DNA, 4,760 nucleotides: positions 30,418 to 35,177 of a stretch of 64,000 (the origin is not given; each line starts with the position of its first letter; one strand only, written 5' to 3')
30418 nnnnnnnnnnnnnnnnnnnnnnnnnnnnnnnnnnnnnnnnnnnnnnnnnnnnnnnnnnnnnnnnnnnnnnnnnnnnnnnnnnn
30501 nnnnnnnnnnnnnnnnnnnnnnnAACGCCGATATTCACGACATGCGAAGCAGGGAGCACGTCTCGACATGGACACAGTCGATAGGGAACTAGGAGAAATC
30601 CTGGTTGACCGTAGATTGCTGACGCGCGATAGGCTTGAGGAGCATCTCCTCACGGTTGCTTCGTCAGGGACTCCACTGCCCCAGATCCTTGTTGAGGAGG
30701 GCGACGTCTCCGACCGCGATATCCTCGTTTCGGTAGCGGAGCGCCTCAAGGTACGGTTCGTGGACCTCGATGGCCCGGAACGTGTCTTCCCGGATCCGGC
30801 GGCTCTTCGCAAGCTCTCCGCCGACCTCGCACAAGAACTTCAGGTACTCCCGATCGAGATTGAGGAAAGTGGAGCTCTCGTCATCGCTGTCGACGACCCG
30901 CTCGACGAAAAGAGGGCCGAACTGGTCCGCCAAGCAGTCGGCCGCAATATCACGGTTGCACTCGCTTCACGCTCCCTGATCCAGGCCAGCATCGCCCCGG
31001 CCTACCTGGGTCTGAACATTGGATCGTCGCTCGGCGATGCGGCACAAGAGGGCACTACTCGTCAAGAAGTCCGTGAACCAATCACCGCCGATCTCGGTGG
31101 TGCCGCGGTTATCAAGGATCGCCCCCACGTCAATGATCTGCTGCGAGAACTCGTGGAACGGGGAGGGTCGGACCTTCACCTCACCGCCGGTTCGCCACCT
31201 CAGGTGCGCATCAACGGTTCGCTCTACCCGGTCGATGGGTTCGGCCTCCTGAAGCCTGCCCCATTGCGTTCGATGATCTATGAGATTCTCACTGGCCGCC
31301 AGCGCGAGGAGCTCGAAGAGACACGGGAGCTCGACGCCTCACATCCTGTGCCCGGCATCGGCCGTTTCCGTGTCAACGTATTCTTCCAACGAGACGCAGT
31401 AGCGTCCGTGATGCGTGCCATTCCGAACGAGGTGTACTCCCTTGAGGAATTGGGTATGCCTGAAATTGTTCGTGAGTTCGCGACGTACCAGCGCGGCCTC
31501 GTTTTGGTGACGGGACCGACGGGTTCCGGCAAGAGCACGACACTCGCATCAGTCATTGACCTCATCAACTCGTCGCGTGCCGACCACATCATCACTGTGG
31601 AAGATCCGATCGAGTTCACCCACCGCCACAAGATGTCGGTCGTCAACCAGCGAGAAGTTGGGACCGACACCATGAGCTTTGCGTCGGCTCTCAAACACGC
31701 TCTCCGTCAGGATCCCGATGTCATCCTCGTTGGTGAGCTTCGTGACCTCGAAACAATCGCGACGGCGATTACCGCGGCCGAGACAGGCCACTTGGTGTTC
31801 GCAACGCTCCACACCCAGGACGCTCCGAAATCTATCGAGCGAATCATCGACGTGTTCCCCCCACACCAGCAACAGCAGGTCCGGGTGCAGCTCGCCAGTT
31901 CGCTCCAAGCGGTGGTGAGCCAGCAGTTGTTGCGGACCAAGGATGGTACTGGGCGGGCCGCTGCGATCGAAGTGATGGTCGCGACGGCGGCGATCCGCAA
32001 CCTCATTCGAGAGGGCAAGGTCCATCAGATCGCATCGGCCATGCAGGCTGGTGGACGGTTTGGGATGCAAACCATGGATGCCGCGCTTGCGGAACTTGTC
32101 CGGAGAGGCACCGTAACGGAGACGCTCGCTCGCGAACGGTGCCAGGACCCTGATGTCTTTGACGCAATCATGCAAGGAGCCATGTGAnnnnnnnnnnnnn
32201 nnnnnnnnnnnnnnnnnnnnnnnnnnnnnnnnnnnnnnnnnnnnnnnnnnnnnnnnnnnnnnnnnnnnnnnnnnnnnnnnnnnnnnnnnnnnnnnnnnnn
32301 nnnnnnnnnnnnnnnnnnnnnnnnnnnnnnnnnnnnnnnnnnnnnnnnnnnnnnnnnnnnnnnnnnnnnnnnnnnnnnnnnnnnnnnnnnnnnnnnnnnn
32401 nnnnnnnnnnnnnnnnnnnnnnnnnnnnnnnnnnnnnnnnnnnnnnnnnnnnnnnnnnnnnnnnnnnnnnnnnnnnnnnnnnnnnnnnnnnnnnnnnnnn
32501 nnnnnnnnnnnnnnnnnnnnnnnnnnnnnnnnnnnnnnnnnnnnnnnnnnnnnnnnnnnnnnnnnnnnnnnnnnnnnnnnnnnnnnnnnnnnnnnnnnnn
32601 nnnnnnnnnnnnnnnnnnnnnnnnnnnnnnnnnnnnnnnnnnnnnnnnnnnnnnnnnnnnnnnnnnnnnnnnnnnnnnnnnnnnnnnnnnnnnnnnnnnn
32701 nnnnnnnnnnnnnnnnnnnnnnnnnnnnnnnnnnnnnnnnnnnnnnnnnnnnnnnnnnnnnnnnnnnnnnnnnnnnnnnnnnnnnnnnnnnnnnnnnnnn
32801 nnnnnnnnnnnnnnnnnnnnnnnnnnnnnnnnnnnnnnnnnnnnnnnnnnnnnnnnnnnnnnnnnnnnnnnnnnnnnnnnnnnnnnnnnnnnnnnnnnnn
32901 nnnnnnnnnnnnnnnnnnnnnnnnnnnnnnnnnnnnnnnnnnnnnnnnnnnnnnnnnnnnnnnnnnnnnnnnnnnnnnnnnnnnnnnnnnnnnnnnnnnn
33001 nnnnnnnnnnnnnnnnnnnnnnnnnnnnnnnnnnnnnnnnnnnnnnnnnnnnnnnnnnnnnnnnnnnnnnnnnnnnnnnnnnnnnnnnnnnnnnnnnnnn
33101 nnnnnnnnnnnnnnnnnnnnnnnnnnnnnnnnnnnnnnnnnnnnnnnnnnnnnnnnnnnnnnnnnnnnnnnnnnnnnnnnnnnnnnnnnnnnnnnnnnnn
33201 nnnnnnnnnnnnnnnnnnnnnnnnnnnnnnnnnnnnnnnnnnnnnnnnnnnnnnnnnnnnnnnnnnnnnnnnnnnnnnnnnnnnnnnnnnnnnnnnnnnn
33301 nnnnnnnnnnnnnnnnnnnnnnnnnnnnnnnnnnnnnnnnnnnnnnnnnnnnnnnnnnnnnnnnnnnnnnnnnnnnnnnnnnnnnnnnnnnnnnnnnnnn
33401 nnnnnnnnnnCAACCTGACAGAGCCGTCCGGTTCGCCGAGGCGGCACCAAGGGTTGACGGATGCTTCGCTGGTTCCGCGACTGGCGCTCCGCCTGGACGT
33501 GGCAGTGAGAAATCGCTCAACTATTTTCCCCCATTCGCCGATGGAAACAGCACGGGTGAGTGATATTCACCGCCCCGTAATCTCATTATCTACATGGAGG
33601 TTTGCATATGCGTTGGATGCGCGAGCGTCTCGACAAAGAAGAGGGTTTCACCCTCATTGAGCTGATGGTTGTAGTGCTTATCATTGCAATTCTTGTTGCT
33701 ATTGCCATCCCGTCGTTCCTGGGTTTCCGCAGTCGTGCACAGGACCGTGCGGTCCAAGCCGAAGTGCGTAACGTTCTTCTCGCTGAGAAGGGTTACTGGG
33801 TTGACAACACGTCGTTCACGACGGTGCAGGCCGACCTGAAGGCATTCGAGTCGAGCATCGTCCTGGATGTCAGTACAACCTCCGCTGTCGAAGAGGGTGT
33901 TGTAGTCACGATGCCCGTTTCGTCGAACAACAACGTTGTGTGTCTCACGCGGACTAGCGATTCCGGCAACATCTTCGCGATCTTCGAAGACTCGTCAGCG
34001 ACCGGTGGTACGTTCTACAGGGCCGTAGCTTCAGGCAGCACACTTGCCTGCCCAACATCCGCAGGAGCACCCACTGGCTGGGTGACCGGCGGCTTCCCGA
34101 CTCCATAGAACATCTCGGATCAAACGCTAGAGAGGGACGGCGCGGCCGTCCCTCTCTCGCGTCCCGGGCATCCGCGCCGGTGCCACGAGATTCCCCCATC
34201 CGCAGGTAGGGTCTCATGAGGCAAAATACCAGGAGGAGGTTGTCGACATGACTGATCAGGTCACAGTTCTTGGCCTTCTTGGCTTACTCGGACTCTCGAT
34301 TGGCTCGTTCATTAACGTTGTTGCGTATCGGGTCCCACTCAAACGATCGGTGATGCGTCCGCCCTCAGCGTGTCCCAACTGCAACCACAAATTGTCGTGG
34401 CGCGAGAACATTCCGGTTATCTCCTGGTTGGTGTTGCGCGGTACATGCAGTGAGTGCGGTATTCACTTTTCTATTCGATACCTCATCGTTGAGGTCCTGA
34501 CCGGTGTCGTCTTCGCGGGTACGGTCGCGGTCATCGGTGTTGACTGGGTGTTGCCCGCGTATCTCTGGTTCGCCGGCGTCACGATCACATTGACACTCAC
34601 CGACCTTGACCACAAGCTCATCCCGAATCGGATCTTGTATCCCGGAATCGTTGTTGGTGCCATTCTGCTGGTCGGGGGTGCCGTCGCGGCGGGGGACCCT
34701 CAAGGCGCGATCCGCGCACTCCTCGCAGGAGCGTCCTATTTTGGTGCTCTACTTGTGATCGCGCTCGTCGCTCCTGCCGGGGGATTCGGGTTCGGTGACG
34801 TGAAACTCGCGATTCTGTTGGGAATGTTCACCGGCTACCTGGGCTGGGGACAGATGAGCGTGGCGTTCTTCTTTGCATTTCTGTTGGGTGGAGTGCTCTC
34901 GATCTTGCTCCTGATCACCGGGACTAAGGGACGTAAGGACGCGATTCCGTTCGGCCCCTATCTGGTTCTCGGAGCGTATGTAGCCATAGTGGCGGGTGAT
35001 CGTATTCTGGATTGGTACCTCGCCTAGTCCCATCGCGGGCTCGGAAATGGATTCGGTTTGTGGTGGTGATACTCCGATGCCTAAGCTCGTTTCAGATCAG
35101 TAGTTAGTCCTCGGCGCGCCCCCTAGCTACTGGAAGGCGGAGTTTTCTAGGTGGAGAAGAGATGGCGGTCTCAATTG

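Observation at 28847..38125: Complete type IVa-pilus-like machinery wedged into the shikimate operon (aroE | pil | aroC-K-B) of an actinobacterial backbone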

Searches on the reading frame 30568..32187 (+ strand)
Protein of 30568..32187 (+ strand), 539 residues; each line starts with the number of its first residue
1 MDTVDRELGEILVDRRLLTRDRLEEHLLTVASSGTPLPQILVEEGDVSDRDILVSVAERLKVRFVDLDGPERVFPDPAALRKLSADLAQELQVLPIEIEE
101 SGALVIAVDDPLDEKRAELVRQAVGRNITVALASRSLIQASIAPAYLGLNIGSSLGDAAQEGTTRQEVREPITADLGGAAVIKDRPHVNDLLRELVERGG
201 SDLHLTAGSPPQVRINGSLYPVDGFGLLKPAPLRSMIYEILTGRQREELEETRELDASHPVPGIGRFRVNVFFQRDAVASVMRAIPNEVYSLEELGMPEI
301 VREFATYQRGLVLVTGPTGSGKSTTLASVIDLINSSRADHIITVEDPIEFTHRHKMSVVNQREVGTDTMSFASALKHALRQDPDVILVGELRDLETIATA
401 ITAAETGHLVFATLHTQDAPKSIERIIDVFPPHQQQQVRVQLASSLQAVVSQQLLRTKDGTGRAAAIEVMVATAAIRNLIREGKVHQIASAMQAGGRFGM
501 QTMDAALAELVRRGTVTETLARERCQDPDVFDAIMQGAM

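Call 3: search_protein_families(library=pfam, proteins=[window:30568-32187:+], max_evalue=0.01)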
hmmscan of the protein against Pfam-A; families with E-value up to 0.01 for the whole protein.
window:30568-32187:+ (539 aa): 12 families
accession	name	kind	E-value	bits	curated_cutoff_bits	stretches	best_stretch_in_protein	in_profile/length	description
PF00437.27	T2SSE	-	1.1e-48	166.3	24.9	1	280-514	107-333/370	Type II/IV secretion system protein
PF05157.20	MshEN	-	1.3e-13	51.1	23.1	1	73-146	11-84/90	MshEN domain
PF13401.12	AAA_22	-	4.1e-05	24.4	27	1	308-350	4-45/130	AAA domain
PF13604.12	AAA_30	-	7.8e-05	22.9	27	1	299-391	8-97/191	AAA domain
PF25199.1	nSTAND_NTPase5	-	0.00026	21.3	34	1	306-354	38-86/145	Novel STAND NTPase 5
PF13555.12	AAA_29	-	0.00074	19.7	27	1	308-331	21-44/61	P-loop containing region of AAA domain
PF13191.12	AAA_16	-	0.0024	18.8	32.6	1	306-341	21-53/167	AAA ATPase domain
PF04851.21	ResIII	-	0.0025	18.2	22.5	1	304-425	19-145/164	Type III restriction enzyme, res subunit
PF00005.33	ABC_tran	-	0.0027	18.7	25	1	308-374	10-79/137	ABC transporter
PF06414.18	Zeta_toxin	-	0.0037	17.2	22.3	1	311-425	18-139/199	Zeta toxin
PF03266.21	NTPase_1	-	0.0046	17.2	23.9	0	312-336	2-26/168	NTPase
PF13476.12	AAA_23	-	0.0097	17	27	0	304-326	17-36/201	AAA domain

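Call 5: search_protein_families(library=ncbifam, proteins=[window:30568-32187:+], max_evalue=0.01)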
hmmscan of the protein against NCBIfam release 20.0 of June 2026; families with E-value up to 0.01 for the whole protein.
window:30568-32187:+ (539 aa): 23 families
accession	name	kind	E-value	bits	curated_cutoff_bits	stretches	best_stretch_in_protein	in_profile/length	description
TIGR01420.1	pilT_fam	subfamily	1e-146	488.6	319.1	1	188-528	2-341/343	PilT/PilU family type 4a pilus ATPase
TIGR02538.1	type_IV_pilB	equivalog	2e-56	191.8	675.65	2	309-456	316-453/564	type IV-A pilus assembly ATPase PilB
TIGR02533.1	type_II_gspE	equivalog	1.4e-50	172.4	630.25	2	287-457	217-381/486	type II secretion system ATPase GspE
TIGR02525.1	plasmid_TraJ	equivalog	3.4e-46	157.9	368.3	1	275-481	115-323/372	plasmid transfer ATPase TraJ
TIGR02524.1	dot_icm_DotB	equivalog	7.9e-40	137.1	463.3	1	275-519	100-348/358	Dot/Icm type IV secretion system ATPase DotB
NF053534.1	T4PilAsmATPsTfpB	equivalog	8.1e-40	136.8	850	1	302-488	329-502/584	type IV pilus assembly ATPase TfpB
NF041000.1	ATPase_ComGA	equivalog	3.3e-39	134.5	300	1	299-456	118-266/267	competence type IV pilus ATPase ComGA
NF007755.0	PRK10436.1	equivalog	6.1e-39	134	617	1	88-471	14-371/465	type II secretion system protein GspE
NF058587.1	archaellum_moto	equivalog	4.1e-18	65.4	550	1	312-426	278-393/527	archaellum flagellar ATPase motor FlaI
TIGR02782.1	TrbB_P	equivalog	2.1e-16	60.1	304.55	1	309-453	136-279/303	P-type conjugative transfer ATPase TrbB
TIGR02788.1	VirB11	equivalog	1.2e-15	57.3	249.95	1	288-431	123-267/308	P-type DNA transfer ATPase VirB11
TIGR03819.1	heli_sec_ATPase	hypoth_equivalog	4.3e-15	55.7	373.15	1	307-467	176-338/340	TadA family conjugal transfer-associated ATPase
NF012033.0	PRK15489.1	equivalog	4e-13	48.4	537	1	4-143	489-624/703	glycosyl transferase family protein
NF010407.0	PRK13833.1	subfamily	6.7e-13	48.7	499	1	305-453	140-286/323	conjugal transfer protein TrbB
NF010469.0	PRK13894.1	subfamily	2.5e-12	46.8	508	1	309-436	149-274/320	conjugal transfer ATPase TrbB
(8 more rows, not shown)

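Call 42: search_protein_representatives(protein=window:30568-32187:+)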
Query: 539 residues. Proteins with E-value up to 0.001 (for the whole library): 52882; up to 1e-10: 33577; up to 1e-30: 9646. The best 150 are listed.
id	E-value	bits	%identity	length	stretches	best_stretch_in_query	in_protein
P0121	6.3e-179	612.5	45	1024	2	184-531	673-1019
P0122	7.3e-168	576.0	57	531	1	6-538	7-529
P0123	1.0e-164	565.6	45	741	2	187-516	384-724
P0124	8.1e-157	539.6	44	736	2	187-517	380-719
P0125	1.2e-156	539.0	40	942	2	187-528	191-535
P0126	4.7e-156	537.0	57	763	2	186-527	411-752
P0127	1.3e-155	535.6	53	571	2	158-534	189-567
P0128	1.4e-152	525.6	41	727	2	178-520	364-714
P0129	4.0e-152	524.1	41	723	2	180-531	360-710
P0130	1.7e-143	495.7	53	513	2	188-538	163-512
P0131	8.1e-142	490.1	40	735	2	190-518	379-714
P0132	5.4e-129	447.8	51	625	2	185-529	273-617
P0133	1.7e-128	446.2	58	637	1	144-528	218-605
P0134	2.3e-128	445.7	59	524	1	188-535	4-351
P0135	3.7e-127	441.8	48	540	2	187-458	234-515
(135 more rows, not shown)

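Call 84: search_solved_structures(query=window:30568-32184:+, max_evalue=0.001)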
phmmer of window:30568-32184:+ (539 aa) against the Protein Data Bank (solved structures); distinct sequences matched with E-value up to 0.001: 41.
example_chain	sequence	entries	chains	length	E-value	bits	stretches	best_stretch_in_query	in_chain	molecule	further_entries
6ojx_A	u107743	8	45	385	1e-123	417.2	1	187-534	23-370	Twitching motility pilus retraction ATPase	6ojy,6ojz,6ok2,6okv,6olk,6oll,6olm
5zfq_A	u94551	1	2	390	8.2e-123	414.2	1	187-535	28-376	Twitching motility pilus retraction protein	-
2ewv_A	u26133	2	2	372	2e-111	376.7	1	188-537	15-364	twitching motility protein PilT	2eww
2gsz_A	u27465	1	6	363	2.8e-111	376.2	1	190-537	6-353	twitching motility protein PilT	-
3jvu_A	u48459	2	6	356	3.7e-111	375.8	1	188-533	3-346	Twitching mobility protein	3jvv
5fl3_A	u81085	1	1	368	3.7e-100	339.5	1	188-532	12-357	PILI RETRACTION PROTEIN PILT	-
9n32_A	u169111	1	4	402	6.7e-90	305.6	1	189-519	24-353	PilU protein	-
2eyu_A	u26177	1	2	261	6.3e-81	276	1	286-537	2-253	twitching motility protein PilT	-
10my_A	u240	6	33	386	1.7e-80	274.6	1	188-519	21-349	PilT/PilU family type 4a pilus ATPase | Twitching motility protein PilT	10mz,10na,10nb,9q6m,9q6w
6f8l_G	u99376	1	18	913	2.9e-50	174.9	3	6-454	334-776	Type IV pilus assembly protein PilF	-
6olj_C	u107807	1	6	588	8.3e-43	150.3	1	7-429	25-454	Type IV pilus biogenesis ATPase PilB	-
5tsg_B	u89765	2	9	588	9.1e-43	150.2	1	7-429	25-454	Type IV pilus biogenesis ATPase PilB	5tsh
5zfr_A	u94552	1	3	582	4.6e-42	147.9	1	7-430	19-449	Type IV pilus biogenesis ATPase PilB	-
3jc8_Ba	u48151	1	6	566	2.2e-37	132.5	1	7-429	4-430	Type IV-A pilus assembly ATPase PilB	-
6geb_A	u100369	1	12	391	5.5e-37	131.2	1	194-499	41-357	DotB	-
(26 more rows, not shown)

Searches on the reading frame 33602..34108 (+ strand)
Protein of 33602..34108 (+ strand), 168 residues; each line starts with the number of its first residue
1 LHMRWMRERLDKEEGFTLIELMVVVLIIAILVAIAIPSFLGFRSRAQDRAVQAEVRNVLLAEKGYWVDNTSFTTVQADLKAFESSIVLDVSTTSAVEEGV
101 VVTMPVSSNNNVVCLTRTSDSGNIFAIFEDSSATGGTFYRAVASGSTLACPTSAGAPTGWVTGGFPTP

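Call 3: search_protein_families(library=pfam, proteins=[window:33602-34108:+], max_evalue=0.01)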
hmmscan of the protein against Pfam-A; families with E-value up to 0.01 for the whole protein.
window:33602-34108:+ (168 aa): 1 family
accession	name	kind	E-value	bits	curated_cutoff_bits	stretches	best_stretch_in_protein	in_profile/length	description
PF07963.17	N_methyl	-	3.2e-08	33.3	21.2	1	12-36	3-27/27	Prokaryotic N-terminal methylation motif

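Call 5: search_protein_families(library=ncbifam, proteins=[window:33602-34108:+], max_evalue=0.01)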
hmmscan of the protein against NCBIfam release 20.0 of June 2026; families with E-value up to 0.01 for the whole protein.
window:33602-34108:+ (168 aa): 10 families
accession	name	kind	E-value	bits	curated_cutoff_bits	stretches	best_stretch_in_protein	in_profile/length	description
NF041775.1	typeIV_PilA_Myxo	equivalog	5.7e-13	49.3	400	1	12-75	9-72/214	type IV pilin protein PilA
TIGR01710.1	typeII_sec_gspG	equivalog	2.4e-12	47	88.85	1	15-85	2-72/134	type II secretion system major pseudopilin GspG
NF007862.0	PRK10574.1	equivalog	5.3e-10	39.6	138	1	11-101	2-92/145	prepilin peptidase-dependent pilin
NF040999.1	pilin_ComGC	equivalog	2.3e-09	37.3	75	1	13-75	1-63/84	competence type IV pilus major pilin ComGC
TIGR01708.2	typeII_sec_gspH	equivalog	1.1e-07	32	80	1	13-47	1-37/169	type II secretion system minor pseudopilin GspH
TIGR02532.1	IV_pilin_GFxxxE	domain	8.8e-07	28.5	16.3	1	15-36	3-24/24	prepilin-type N-terminal cleavage/methylation domain-containing protein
NF007800.0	PRK10506.1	equivalog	9.7e-07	28.7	158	1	8-95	3-90/163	prepilin peptidase-dependent protein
NF041013.1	T4P_ComGE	equivalog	8.8e-06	25.7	49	1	14-62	4-52/83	competence type IV pilus minor pilin ComGE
TIGR02596.1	TIGR02596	subfamily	0.0015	18.6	70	1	16-39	1-24/196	Verru_Chthon cassette protein D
NF038303.1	EPS_HpsB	equivalog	0.0045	17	150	1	13-53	2-43/211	hormogonium polysaccharide secretion pseudopilin HpsB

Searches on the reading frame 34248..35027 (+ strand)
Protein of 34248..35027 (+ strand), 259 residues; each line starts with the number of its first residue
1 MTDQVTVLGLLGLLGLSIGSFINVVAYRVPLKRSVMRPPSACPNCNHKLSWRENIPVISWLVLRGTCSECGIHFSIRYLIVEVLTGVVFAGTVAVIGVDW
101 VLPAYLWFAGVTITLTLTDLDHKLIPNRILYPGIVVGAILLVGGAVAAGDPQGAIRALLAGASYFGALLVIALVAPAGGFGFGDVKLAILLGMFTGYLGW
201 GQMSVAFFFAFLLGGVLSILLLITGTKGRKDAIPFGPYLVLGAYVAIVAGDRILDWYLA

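Call 3: search_protein_families(library=pfam, proteins=[window:34248-35027:+], max_evalue=0.01)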
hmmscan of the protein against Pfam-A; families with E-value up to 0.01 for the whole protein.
window:34248-35027:+ (259 aa): 2 families
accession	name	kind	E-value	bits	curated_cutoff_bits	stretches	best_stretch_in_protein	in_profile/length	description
PF06750.18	A24_N_bact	-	2.6e-32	111.2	23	1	13-93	1-81/84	Bacterial Peptidase A24 N-terminal domain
PF01478.23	Peptidase_A24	-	7.2e-14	52.5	26.5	1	108-219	3-104/104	Type IV leader peptidase family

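Call 5: search_protein_families(library=ncbifam, proteins=[window:34248-35027:+], max_evalue=0.01)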
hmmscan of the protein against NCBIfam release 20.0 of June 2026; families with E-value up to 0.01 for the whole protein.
window:34248-35027:+ (259 aa): 0 families

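Call 7: find_homologous_proteins(query=window:34248-35027:+, max_evalue=0.00001)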
Query window:34248-35027:+ (259 aa): 2279 proteins with E <= 0.00001 among 8000 candidates; the best 120 are listed.
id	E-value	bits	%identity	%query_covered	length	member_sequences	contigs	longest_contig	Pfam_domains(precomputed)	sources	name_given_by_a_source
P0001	2.6e-157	540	95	100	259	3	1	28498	PF01478.24,PF06750.19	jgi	-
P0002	1.3e-141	489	85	100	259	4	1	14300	PF01478.24,PF06750.19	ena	-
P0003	8.0e-140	483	85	100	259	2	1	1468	PF01478.24,PF06750.19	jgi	-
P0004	1.1e-134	466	83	100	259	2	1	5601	PF01478.24,PF06750.19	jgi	jgi:leader peptidase (prepilin peptidase) / N-methyltransferase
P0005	1.6e-134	466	82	100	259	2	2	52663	PF01478.24,PF06750.19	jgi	jgi:leader peptidase (prepilin peptidase) / N-methyltransferase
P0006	2.2e-132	459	81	100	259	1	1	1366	PF01478.24,PF06750.19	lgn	-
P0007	4.4e-109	382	69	100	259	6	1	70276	PF01478.24,PF06750.19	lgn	-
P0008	2.2e-98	347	68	95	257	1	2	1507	PF01478.24,PF06750.19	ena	-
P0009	1.2e-97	345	64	95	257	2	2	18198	PF01478.24,PF06750.19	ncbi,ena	ncbi:prepilin peptidase [Actinomycetota bacterium]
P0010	1.6e-97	344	65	95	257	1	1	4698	PF01478.24,PF06750.19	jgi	jgi:leader peptidase (prepilin peptidase)/N-methyltransferase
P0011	1.8e-97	344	64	95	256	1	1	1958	PF01478.24,PF06750.19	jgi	jgi:leader peptidase (prepilin peptidase)/N-methyltransferase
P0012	3.0e-97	343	66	95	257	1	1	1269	PF01478.24,PF06750.19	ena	-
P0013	4.5e-97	343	62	99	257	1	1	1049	PF01478.24,PF06750.19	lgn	-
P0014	1.2e-96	341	63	97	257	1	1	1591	PF01478.24,PF06750.19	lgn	-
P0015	1.6e-96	341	63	96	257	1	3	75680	PF01478.24,PF06750.19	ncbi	-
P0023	2.3e-94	334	63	93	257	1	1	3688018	PF01478.24,PF06750.19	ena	-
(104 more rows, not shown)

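Call 12: find_encoding_contigs(protein=P0023, flank=10000, max_places=2)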
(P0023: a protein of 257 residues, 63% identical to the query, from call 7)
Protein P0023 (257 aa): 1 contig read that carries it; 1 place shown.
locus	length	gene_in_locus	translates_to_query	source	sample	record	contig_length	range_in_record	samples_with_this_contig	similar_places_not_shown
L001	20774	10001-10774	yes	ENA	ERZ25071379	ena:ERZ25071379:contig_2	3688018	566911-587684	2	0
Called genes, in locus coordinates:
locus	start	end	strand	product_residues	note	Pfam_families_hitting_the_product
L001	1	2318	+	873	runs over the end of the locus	PF01411:tRNA-synt_2c, PF07973:tRNA_SAD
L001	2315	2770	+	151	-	PF03652:RuvX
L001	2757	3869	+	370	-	PF02618:YceG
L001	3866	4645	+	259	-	PF08501:Shikimate_dh_N, PF18317:SDH_C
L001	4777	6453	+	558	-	PF05157:MshEN, PF00437:T2SSE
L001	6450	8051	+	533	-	PF05157:MshEN, PF00437:T2SSE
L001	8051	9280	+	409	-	PF28597:T2SSF_N, PF00482:T2SSF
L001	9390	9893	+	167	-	PF07963:N_methyl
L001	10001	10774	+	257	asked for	PF06750:A24_N_bact, PF01478:Peptidase_A24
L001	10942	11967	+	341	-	PF11104:PilM_2, PF14450:FtsA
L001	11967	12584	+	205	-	PF05137:PilN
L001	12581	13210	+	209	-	PF04612:T2SSM (faint), PF10741:T2SSM_b (faint), PF04350:PilO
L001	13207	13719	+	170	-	-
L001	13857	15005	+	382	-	PF01264:Chorismate_synt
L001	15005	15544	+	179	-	PF01202:SKI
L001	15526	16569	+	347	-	PF13685:Fe-ADH_2 (weak), PF01761:DHQ_synthase, PF24621:DHQS_C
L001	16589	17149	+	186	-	PF08207:EFP_N, PF01132:EFP, PF09285:Elong-fact-P_C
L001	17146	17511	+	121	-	PF01029:NusB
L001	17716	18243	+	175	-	PF00156:Pribosyltran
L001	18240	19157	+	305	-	PF02729:OTCace_N, PF00185:OTCace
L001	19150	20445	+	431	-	PF07969:Amidohydro_3 (faint), PF01979:Amidohydro_1, PF12890:DHOase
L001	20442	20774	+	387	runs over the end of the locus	PF00988:CPSase_sm_chain, PF00117:GATase, PF07722:Peptidase_C26 (faint)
